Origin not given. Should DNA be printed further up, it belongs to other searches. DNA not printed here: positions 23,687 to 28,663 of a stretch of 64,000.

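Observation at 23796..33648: Three-gene operon (surface endonuclease I, lipoprotein, giant C11 protease) whose products all carry the same unassigned ~150-aa module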

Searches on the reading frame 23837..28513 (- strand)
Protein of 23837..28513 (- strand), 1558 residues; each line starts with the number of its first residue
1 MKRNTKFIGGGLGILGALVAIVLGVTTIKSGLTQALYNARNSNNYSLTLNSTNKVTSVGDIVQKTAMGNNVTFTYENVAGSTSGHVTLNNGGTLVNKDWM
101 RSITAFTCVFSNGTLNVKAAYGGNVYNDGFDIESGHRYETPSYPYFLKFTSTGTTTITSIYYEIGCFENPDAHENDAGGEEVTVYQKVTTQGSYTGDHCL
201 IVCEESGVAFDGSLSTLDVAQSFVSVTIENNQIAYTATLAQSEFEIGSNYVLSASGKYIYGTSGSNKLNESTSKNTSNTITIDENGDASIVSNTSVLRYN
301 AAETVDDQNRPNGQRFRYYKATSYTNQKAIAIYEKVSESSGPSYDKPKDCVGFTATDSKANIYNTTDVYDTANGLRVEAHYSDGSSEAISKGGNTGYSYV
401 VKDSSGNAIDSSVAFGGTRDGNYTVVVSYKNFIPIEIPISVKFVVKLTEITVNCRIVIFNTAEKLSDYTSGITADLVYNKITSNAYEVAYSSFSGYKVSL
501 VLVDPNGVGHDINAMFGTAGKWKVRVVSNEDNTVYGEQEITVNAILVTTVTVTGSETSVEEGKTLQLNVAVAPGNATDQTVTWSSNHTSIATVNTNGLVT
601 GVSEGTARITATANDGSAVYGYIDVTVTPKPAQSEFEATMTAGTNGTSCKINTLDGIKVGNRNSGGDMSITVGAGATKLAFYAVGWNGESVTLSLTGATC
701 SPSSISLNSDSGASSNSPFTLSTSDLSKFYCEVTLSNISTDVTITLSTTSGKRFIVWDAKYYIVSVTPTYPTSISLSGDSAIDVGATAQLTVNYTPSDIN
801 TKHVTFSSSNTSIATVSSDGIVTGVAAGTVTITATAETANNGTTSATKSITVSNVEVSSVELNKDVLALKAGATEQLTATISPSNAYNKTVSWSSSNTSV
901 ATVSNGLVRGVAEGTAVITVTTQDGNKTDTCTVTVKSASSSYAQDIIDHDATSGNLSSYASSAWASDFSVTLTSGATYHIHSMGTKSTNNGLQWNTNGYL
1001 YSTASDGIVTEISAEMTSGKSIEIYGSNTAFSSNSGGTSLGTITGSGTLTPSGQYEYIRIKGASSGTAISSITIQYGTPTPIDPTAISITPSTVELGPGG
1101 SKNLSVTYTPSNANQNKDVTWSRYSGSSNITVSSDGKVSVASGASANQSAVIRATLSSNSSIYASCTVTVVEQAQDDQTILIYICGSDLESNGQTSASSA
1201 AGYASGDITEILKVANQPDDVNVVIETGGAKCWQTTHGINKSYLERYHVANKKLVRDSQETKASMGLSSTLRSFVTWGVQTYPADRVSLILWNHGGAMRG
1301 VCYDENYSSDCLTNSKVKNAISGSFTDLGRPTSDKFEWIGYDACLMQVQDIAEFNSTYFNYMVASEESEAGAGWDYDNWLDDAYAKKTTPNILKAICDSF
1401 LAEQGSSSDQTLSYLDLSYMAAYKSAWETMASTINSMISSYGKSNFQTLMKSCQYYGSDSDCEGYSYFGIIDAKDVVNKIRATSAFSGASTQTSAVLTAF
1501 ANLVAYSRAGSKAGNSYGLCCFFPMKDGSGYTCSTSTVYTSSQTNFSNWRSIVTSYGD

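Call 6: search_protein_families(library=pfam, proteins=[window:23837-28513:-], max_evalue=0.1)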
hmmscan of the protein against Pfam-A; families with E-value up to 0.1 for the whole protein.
window:23837-28513:- (1558 aa): 8 families
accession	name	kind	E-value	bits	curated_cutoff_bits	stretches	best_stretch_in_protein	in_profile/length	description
PF02368.24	Big_2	-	1.6e-59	198.2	22.8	4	547-617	2-72/79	Bacterial Ig-like domain (group 2)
PF03415.19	Peptidase_C11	-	1.6e-34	120.4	25.8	1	1199-1514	8-313/359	Clostripain family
PF22359.2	Big-like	-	9.8e-12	45.4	27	3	893-936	5-47/48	Bacterial Ig-like domain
PF07686.23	V-set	-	0.00012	22.6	26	1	1090-1128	2-40/109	Immunoglobulin V-set domain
PF21461.3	HL_N-beta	-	0.00096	19.3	27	1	896-931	19-53/57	Hyaluronate lyase, N-terminal beta-sheet domain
PF22544.2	HYDIN_VesB_CFA65-like_Ig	-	0.013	16.2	25.5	0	1084-1133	46-96/100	HYDIN/CFA65/VesB-like, Ig-like domain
PF22067.2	Cep192_D3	-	0.014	16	27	0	1081-1117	40-76/99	Cep192 domain 3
PF13927.12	Ig_3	-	0.051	14.5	30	1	550-617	4-69/78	Immunoglobulin domain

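Call 7: search_protein_families(library=ncbifam, proteins=[window:23837-28513:-], max_evalue=0.1)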
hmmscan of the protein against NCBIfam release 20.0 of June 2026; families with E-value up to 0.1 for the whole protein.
window:23837-28513:- (1558 aa): 1 family
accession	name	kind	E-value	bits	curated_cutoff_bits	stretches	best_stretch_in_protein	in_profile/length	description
NF007494.0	PRK10089.1-3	equivalog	0.031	14.2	109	0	766-843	29-109/112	tRNA-binding protein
